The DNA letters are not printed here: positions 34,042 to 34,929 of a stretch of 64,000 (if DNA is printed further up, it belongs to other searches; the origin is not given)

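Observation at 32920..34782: Unnamed two-gene candidate defence system: ABC-type ATPase plus small PD-(D/E)xK-signature protein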

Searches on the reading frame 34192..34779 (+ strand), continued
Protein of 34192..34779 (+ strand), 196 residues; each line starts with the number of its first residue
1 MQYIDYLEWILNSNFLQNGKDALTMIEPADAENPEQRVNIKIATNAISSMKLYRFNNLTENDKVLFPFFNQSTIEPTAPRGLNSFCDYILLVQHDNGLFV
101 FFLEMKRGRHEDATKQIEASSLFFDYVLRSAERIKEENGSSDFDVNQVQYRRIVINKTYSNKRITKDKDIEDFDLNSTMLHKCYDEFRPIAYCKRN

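Call 39: find_homologous_proteins(query=A3, max_evalue=0.001)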
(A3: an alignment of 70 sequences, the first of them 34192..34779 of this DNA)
Query A3 (70 sequences) (196 aa, profile of the alignment): 115 proteins with E <= 0.001 among 1447 candidates.
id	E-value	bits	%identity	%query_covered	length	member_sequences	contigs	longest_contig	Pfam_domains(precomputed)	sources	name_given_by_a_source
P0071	1.3e-56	209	46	97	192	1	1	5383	-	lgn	-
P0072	4.7e-56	207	44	97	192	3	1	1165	-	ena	-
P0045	1.4e-54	203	61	99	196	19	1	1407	-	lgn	-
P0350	1.8e-54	202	43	59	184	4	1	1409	-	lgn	-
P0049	4.1e-54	201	62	99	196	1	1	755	-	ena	-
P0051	4.9e-54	201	62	99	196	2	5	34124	-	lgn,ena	-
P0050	5.1e-54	201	62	99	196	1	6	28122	-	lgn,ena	-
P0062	9.0e-54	200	55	99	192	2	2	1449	-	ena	-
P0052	7.0e-53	197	61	99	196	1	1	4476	-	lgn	-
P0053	8.4e-53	197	61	99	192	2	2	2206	-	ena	-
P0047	8.8e-53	197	61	100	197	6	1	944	-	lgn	-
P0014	1.1e-52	196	74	99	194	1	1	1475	-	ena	-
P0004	1.1e-52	196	74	99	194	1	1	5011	-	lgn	-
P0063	1.1e-52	196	54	99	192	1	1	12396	-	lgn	-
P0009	1.1e-52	196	74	99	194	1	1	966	-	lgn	-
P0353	6.0e-51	191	36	68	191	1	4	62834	-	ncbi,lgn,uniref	ncbi:hypothetical protein [Fibrobacter sp.]|uniref:hypothetical protein n=1 Tax=Fibrobacter sp. TaxI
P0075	1.2e-49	187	35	97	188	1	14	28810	-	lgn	-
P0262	2.9e-47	179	32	85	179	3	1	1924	-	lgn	-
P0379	2.2e-26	111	28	67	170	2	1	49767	-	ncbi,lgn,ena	-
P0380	8.0e-26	109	29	63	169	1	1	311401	-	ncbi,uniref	ncbi:hypothetical protein ACFPH8_10575 [Bizionia hallyeonensis]|uniref:Uncharacterized protein n=1 T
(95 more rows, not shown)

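Call 40: find_encoding_contigs(protein=P0075, flank=6000, max_places=3)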
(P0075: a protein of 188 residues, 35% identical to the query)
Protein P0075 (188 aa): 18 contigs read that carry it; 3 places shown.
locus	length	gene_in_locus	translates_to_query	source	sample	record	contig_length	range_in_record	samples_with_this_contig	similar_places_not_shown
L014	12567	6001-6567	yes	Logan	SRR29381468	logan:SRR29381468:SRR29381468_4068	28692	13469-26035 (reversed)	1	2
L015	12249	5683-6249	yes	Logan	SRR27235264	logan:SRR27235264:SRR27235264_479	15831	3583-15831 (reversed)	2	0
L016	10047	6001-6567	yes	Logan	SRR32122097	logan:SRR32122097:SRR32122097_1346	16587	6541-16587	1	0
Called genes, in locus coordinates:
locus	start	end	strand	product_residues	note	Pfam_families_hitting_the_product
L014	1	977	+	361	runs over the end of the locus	PF01757:Acyl_transf_3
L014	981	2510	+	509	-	-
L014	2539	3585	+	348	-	PF04230:PS_pyruv_trans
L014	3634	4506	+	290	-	PF04371:PAD_porph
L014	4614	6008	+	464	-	PF02463:SMC_N (weak), PF13175:AAA_15, PF13304:AAA_21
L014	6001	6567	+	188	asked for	-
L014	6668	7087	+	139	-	-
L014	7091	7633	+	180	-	-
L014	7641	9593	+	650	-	-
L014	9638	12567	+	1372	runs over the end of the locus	-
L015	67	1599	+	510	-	PF01554:MatE (faint)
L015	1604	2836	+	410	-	PF00037:Fer4 (faint), PF12797:Fer4_2 (faint), PF12838:Fer4_7, PF13183:Fer4_8 (faint), PF13187:Fer4_9, PF25160:LdpA_Fe-S-bd (faint), PF04422:FrhB_FdhB_N, PF04432:FrhB_FdhB_C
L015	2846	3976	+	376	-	PF04230:PS_pyruv_trans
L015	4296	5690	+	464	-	PF02463:SMC_N (faint), PF13175:AAA_15, PF13304:AAA_21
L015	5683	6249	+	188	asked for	-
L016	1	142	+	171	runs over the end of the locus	-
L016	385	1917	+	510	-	PF01554:MatE (faint)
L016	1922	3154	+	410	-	PF00037:Fer4 (faint), PF12797:Fer4_2 (faint), PF12838:Fer4_7, PF13183:Fer4_8 (faint), PF13187:Fer4_9, PF13534:Fer4_17 (faint), PF04422:FrhB_FdhB_N, PF04432:FrhB_FdhB_C, +1 more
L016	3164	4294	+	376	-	PF04230:PS_pyruv_trans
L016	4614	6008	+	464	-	PF02463:SMC_N (faint), PF13175:AAA_15, PF13304:AAA_21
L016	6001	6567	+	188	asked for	-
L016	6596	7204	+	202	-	PF18864:AbiTii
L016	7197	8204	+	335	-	PF13271:DUF4062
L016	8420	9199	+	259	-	PF14279:HNH_5 (weak)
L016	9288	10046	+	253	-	?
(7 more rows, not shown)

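Call 41: find_encoding_contigs(protein=P0380, flank=6000, max_places=2)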
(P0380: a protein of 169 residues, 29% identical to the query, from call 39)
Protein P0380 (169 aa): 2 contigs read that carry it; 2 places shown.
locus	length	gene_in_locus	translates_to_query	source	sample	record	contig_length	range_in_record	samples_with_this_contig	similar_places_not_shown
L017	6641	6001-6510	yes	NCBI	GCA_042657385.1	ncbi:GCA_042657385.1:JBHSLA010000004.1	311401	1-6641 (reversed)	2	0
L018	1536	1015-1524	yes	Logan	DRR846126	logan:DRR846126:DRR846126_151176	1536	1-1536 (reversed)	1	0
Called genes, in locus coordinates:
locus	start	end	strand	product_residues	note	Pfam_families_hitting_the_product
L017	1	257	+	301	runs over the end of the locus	PF02541:Ppx-GppA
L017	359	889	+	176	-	PF13505:OMP_b-brl, PF13568:OMP_b-brl_2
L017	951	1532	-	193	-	PF06175:MiaE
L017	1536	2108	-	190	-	-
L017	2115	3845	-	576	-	PF05496:RuvB_N (weak), PF07728:AAA_5 (faint), PF13177:DNA_pol3_delta2, PF13401:AAA_22 (faint), PF00004:AAA, PF13173:AAA_14 (weak), PF22608:DNAX_ATPase_lid, PF28557:DUF8439, +1 more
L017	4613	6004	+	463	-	PF02463:SMC_N (weak), PF13175:AAA_15, PF13304:AAA_21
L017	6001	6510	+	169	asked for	-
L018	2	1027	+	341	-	?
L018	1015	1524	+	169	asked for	-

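Call 42: find_encoding_contigs(protein=P0353, flank=6000, max_places=2)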
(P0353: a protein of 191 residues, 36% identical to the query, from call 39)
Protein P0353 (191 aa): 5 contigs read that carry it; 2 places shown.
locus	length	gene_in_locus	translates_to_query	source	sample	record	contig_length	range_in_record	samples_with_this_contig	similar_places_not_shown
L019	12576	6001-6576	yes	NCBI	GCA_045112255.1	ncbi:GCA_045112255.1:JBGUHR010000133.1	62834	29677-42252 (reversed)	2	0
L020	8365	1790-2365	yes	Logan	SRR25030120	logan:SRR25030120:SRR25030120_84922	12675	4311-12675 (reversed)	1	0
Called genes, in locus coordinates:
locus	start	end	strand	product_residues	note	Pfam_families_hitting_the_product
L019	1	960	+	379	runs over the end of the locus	PF00158:Sigma54_activat, PF14532:Sigma54_activ_2, PF25601:AAA_lid_14, PF02954:HTH_8 (weak)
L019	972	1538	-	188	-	PF09603:Fib_succ_major, PF26707:DUF8237 (faint)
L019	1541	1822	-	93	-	-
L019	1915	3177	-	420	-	PF03781:FGE-sulfatase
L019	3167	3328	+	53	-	-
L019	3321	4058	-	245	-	-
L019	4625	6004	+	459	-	PF13175:AAA_15, PF13304:AAA_21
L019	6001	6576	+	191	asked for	-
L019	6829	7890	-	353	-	-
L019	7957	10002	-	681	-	PF07715:Plug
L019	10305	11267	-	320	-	PF00892:EamA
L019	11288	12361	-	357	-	PF16872:putAbiC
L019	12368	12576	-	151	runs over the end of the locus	-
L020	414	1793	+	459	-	PF13175:AAA_15, PF13304:AAA_21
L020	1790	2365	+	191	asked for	-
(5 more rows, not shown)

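Call 43: find_encoding_contigs(protein=P0379, flank=6000, max_places=2)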
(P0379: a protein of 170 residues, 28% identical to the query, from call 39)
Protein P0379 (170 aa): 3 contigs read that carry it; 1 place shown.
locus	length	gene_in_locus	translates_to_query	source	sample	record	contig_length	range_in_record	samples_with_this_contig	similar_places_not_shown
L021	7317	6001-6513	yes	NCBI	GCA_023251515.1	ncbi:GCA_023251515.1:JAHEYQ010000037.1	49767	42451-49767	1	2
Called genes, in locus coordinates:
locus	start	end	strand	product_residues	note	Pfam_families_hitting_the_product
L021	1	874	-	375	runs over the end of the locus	PF04055:Radical_SAM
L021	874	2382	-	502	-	PF00512:HisKA (faint), PF14501:HATPase_c_5 (faint), PF02518:HATPase_c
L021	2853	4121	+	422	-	-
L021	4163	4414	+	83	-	-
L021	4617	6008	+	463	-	PF13175:AAA_15, PF13304:AAA_21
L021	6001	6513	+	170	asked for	-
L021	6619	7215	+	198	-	-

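Call 48: search_solved_structures(query=A3, max_evalue=10)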
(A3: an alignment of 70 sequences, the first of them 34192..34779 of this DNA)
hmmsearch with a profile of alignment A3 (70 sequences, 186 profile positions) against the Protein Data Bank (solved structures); distinct sequences matched with E-value up to 10: 0.

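Call 57: search_protein_families(library=pfam, alignment_id=A3, max_evalue=10)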
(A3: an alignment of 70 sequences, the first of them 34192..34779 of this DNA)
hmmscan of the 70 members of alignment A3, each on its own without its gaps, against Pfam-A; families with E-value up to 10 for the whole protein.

A. member 1, window:34192-34779:+ (196 aa): 0 families

B. families by the number of members that match (of 70 scanned): 30 families (the first 25 are shown)
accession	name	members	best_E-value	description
PF08011.17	PDDEXK_9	2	0.026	PD-(D/E)XK nuclease superfamily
PF02323.20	ELH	1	0.0031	Egg-laying hormone precursor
PF04776.17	protein_MS5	1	0.01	Protein MS5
PF10909.13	DUF2682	1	0.032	Protein of unknown function (DUF2682)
PF14157.12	YmzC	1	0.034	YmzC-like protein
PF07935.16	SSV1_ORF_D-335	1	0.037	ORF D-335-like protein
PF11929.14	DUF3447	1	0.063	Domain of unknown function (DUF3447)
PF00829.26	Ribosomal_L21p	1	0.066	Ribosomal prokaryotic L21 protein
PF24147.2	C2_SHIP1-2_2nd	1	0.066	SHIP1/2 second C2 domain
PF18471.6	Ribosomal_L27_C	1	0.067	Ribosomal L27 protein C-terminal domain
PF18743.7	AHJR-like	1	0.073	REase_AHJR-like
PF08186.16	Wound_ind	1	0.099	Wound-inducible basic protein family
PF10209.14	DUF2340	1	0.11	Uncharacterized conserved protein (DUF2340)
PF00813.25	FliP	1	0.11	FliP family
PF21385.2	ACCA_BT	1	0.12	Acetyl-CoA carboxylase, BT domain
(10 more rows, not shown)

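Call 58: fold_search(model_id=the predicted structure, library=viral)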
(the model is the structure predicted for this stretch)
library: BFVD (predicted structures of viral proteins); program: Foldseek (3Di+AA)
matches with E <= 10: 636; with E <= 0.001: 0
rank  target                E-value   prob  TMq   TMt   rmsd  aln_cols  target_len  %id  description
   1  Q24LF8                1.8e-03  0.96  0.22  0.30   8.5       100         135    9  Uncharacterized protein [Clostridium phage phiCD119 (strain Clostridium difficile/United States/Govind/2006)]
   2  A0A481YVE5            8.4e-03  0.98  0.29  0.30   5.4       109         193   11  Uncharacterized protein [Marseillevirus LCMAC102]
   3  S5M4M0                1.8e-02  0.21  0.27  0.21  15.0       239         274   11  Uncharacterized protein [Bacillus phage JL]
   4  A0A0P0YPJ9            2.2e-02  0.72  0.20  0.09   5.6        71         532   17  (no name in the UniProt tables at hand)
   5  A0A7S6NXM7            2.2e-02  0.28  0.21  0.21  12.4       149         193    8  Uncharacterized protein [Bathycoccus sp. RCC716 virus 1]
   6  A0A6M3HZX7            3.4e-02  0.60  0.23  0.35   8.8       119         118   13  (no name in the UniProt tables at hand)
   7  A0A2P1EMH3            3.8e-02  0.30  0.19  0.14   9.7       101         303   21  DUF5889 domain-containing protein [Moumouvirus australiensis]
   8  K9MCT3                3.8e-02  0.23  0.18  0.15   8.8       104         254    4  (no name in the UniProt tables at hand)
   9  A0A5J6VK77            3.8e-02  0.15  0.15  0.16   8.4        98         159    9  Uncharacterized protein [Megaviridae environmental sample]
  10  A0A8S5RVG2            4.1e-02  0.12  0.16  0.16  14.7       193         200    9  PD-(D/E)XK nuclease superfamily protein [Siphoviridae sp. ctHip2]
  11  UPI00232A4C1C         4.7e-02  0.28  0.17  0.14   9.6       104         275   20  (no name look-up for this kind of identifier)
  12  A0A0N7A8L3            5.0e-02  0.35  0.23  0.25  12.0       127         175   12  (no name in the UniProt tables at hand)
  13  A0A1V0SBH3            6.0e-02  0.30  0.20  0.13   7.0       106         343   12  DUF2726 domain-containing protein [Catovirus CTV1]
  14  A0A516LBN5            6.4e-02  0.14  0.17  0.16  12.3       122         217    9  (no name in the UniProt tables at hand)
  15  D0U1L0                8.2e-02  0.21  0.15  0.12  10.0       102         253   16  Nuclear protein UL24 [Wood mouse herpesvirus]
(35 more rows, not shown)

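Call 62: search_protein_families(library=padloc, proteins=[L001:8716-10119:+, L003:3897-5270:+, L003:5343-6632:+, L004:2925-6623:+, L010:2085-2993:+, L011:1804-2868:+, L007:1506-2837:+, L013:8633-10498:+, L013:5827-6576:+, L005:1430-3358:+], max_evalue=0.00001)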
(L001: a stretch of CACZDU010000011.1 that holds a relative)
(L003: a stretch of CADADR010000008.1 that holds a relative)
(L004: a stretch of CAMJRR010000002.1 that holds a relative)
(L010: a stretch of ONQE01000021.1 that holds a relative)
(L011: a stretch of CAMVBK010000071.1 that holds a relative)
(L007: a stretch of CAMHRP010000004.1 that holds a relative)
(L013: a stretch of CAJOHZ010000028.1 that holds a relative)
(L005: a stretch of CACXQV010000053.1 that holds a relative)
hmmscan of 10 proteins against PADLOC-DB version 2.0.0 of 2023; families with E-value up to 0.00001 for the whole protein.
L001:8716-10119:+ (468 aa): 7 families
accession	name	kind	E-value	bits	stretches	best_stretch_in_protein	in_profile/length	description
PDLC01850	CARF3--CARF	-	2e-08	32.4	1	380-454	121-196/209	-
PDLC01866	CARF3--CARF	-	3.9e-08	31.5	1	390-451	126-186/207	-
PDLC02394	pAgo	-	5.7e-08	28.9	0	248-321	310-389/1121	-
PDLC01434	CasR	-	1e-07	30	1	385-452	114-176/191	"CAS-I,CAS-II,CAS-III,CAS-IV,CAS-V,CAS-VI; associated_signaling"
PDLC03963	SoFic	-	8.3e-07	26.7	1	375-449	263-339/361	-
PDLC01044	Csa3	-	9.1e-06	23.7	0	377-452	113-180/194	Type I-A associated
PDLC01438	Csa3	-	9.9e-06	23.8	0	381-460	126-198/305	"CAS-I,CAS-II,CAS-III,CAS-IV,CAS-V,CAS-VI; associated_signaling"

L003:3897-5270:+ (458 aa): 0 families

L003:5343-6632:+ (430 aa): 4 families
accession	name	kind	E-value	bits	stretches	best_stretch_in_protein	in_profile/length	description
PDLC05048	PDC-S58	-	1.2e-33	114.7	1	10-342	8-336/461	-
PDLC05046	PDC-S58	-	8.9e-32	108.4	1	32-347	17-333/452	-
PDLC01679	Cas13-ApeA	-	1.6e-16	58.7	1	259-343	6-88/187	Cas13-ApeA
PDLC01680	Cas13-ApeA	-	4.8e-11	40.9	1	260-344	1-83/175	Cas13-ApeA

L004:2925-6623:+ (1233 aa): 0 families

L010:2085-2993:+ (303 aa): 4 families
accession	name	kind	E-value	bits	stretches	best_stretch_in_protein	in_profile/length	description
PDLC04990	PDC-S31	-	6.8e-30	102.7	1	65-291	7-249/259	-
PDLC04991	PDC-S31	-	2.1e-20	71.3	1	98-293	31-195/208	-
PDLC04994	PDC-S31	-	1.7e-19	68.3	1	164-293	131-266/273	-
PDLC04992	PDC-S31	-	1.1e-08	33.2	0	162-206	65-107/220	-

L011:1804-2868:+ (355 aa): 0 families

L007:1506-2837:+ (444 aa): 1 family
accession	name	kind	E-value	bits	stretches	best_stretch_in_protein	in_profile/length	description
PDLC04993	PDC-S31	-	1.2e-19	68.6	1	175-400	8-218/245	-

L013:8633-10498:+ (622 aa): 0 families

L013:5827-6576:+ (250 aa): 0 families

L005:1430-3358:+ (643 aa): 0 families

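Call 65: search_dna_similar(query=window:34192-34779:+, collection=plasmids, mode=protein, max_evalue=0.001, max_rows=15)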
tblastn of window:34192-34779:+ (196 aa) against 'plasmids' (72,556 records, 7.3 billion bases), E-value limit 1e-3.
No match.

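Call 66: search_dna_similar(query=window:34192-34779:+, collection=phages, mode=protein, max_evalue=0.001, max_rows=15)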
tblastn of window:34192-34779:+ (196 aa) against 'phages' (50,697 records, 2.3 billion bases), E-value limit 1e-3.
No match.

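Call 67: search_dna_similar(query=P0345, collection=plasmids, mode=protein, max_evalue=0.001, max_rows=15)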
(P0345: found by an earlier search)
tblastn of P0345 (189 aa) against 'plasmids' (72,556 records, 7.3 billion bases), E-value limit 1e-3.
No match.

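Call 84: search_protein_families(library=phrogs, proteins=[window:34192-34779:+], max_evalue=0.01)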
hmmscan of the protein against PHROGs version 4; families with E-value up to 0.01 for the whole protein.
window:34192-34779:+ (196 aa): 0 families
